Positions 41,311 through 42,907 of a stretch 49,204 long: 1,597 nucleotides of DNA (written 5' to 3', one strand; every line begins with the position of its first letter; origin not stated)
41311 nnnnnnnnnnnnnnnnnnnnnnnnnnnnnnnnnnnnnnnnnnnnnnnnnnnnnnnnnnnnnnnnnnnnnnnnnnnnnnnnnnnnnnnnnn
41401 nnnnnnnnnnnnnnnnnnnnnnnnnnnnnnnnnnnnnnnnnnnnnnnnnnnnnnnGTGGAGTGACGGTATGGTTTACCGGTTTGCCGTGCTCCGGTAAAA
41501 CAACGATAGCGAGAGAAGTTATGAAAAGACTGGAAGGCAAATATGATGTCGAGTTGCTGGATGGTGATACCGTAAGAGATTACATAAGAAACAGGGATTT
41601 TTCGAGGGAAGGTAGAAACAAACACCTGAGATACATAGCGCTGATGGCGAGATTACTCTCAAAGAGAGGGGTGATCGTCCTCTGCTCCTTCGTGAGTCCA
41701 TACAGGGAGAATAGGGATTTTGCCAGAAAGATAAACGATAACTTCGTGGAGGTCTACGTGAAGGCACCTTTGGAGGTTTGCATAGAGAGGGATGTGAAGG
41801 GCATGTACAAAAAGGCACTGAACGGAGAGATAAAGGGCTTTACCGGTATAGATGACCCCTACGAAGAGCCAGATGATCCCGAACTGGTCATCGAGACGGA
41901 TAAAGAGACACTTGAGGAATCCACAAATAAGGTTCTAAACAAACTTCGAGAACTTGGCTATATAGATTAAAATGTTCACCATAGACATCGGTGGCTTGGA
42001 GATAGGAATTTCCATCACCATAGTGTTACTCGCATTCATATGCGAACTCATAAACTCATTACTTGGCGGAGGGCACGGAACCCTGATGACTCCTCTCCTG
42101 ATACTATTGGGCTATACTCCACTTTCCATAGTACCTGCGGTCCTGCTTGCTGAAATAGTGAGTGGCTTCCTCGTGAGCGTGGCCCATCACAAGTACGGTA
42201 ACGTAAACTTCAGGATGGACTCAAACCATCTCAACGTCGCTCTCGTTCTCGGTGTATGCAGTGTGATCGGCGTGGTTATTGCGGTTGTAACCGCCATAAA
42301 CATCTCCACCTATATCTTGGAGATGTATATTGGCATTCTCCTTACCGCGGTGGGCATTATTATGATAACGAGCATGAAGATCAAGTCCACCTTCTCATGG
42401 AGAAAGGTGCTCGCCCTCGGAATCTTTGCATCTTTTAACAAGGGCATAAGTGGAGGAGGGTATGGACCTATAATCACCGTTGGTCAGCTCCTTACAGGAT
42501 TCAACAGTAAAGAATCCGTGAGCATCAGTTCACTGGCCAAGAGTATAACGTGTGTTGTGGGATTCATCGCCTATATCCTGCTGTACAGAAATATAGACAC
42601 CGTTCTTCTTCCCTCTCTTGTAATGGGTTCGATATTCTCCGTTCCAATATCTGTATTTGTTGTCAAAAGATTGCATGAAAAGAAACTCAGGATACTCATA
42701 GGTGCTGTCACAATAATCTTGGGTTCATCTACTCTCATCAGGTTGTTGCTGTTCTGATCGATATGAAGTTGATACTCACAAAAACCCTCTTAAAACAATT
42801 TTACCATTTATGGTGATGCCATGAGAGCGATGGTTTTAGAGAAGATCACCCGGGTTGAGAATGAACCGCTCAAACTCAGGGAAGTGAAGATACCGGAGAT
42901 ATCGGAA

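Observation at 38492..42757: Self-contained PAPS-synthesis / sulfotransferase / pAp-recycling operon with no reductive branch: an orphan archaeal sulfation pathway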

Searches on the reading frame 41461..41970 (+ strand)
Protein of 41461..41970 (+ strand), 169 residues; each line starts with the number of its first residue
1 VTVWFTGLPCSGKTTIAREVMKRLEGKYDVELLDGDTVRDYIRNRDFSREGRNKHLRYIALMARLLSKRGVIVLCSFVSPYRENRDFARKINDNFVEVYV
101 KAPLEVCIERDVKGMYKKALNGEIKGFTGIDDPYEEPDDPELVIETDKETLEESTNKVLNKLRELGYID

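Call 3: search_protein_families(library=pfam, proteins=[window:41461-41970:+], max_evalue=0.1)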
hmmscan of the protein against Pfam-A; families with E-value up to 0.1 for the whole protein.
window:41461-41970:+ (169 aa): 11 families
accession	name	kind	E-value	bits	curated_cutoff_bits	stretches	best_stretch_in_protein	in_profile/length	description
PF01583.26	APS_kinase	-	6.1e-54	182.6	21.1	1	1-145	3-152/152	Adenylylsulphate kinase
PF08433.16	KTI12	-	5.6e-11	42.9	22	1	3-138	4-141/271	Chromatin associated protein KTI12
PF13671.12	AAA_33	-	2.4e-09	38.1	27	1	3-112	2-116/143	AAA domain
PF13238.12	AAA_18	-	2.5e-09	38.1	29.4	1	5-113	3-110/128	AAA domain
PF13207.12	AAA_17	-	0.00035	21.3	27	1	6-47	1-39/136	AAA domain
PF13521.12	AAA_28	-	0.00086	20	27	1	3-62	2-57/164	AAA domain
PF06414.18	Zeta_toxin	-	0.0079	16.1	22.3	1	6-46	22-62/199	Zeta toxin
PF24883.2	NPHP3_N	-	0.023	15.4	24.8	1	3-27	25-49/164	Nephrocystin 3, N-terminal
PF01202.28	SKI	-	0.038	14.6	22.1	0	10-111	2-102/159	Shikimate kinase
PF20720.3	nSTAND3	-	0.065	13.4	27.2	0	3-30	20-48/155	Novel STAND NTPase 3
PF00004.35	AAA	-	0.079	13.8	21.2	0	4-41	2-38/131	ATPase family associated with various cellular activities (AAA)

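Call 4: search_protein_families(library=ncbifam, proteins=[window:41461-41970:+], max_evalue=0.1)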
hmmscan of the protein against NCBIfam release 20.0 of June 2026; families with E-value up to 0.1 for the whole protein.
window:41461-41970:+ (169 aa): 18 families
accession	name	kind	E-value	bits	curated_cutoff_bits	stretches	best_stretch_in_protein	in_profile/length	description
NF002059.0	PRK00889.1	subfamily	9.4e-63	211.1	244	1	1-168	6-175/177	adenylyl-sulfate kinase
TIGR00455.1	apsK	equivalog_domain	2.8e-59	199.9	138.7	1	2-162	20-184/184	adenylyl-sulfate kinase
NF004040.0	PRK05537.1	equivalog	8.1e-55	186.3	669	1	1-168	397-570/572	bifunctional sulfate adenylyltransferase/adenylylsulfate kinase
NF004035.0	PRK05506.1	subfamily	1.8e-49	168.6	715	1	2-165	462-629/632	bifunctional sulfate adenylyltransferase subunit 1/adenylylsulfate kinase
NF003013.0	PRK03846.1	subfamily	2.5e-48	164.4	163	1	2-168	30-200/202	adenylyl-sulfate kinase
NF004041.0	PRK05541.1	subfamily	1.2e-39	136.2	127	1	2-164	9-172/176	adenylyl-sulfate kinase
TIGR03574.1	selen_PSTK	equivalog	5.1e-13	49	290.5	1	5-161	4-166/249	L-seryl-tRNA(Sec) kinase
TIGR01313.1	therm_gnt_kin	subfamily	2.8e-05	23.9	113.75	1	7-137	5-139/164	gluconokinase, GntK/IdnK-type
NF008583.0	PRK11545.1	equivalog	0.00026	20.5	265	1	6-160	14-172/177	gluconokinase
TIGR03575.1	selen_PSTK_euk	equivalog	0.00046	19.6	382.35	0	84-113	145-174/340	L-seryl-tRNA(Sec) kinase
TIGR02173.1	cyt_kin_arch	equivalog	0.0013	18.8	102.1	1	1-50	1-46/169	(d)CMP kinase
NF004018.0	PRK05480.1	equivalog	0.0034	16.9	180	0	5-50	11-53/210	uridine kinase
TIGR00235.1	udk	equivalog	0.0077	15.9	220.3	0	5-45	11-50/207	uridine kinase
NF005257.0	PRK06762.3-2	equivalog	0.035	13.9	202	1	7-46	12-50/170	hypothetical protein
NF010248.0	PRK13695.1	equivalog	0.05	13.3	156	1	1-31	4-35/180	NTPase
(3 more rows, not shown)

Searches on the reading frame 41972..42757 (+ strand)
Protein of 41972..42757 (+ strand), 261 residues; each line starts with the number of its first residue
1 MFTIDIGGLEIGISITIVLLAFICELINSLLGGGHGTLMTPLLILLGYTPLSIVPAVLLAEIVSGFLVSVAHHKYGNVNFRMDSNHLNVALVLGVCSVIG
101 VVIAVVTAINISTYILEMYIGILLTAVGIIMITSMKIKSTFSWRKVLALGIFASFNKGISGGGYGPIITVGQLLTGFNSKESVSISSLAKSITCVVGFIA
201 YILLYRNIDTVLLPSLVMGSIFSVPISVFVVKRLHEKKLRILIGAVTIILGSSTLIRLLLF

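Call 3: search_protein_families(library=pfam, proteins=[window:41972-42757:+], max_evalue=0.1)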
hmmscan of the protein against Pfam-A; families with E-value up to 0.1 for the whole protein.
window:41972-42757:+ (261 aa): 1 family
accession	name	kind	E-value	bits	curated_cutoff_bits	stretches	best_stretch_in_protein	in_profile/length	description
PF01925.25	TauE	-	3.5e-30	105.8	32.6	1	18-252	2-235/237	Sulfite exporter TauE/SafE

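Call 4: search_protein_families(library=ncbifam, proteins=[window:41972-42757:+], max_evalue=0.1)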
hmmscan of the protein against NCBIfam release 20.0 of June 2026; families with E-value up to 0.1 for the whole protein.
window:41972-42757:+ (261 aa): 0 families
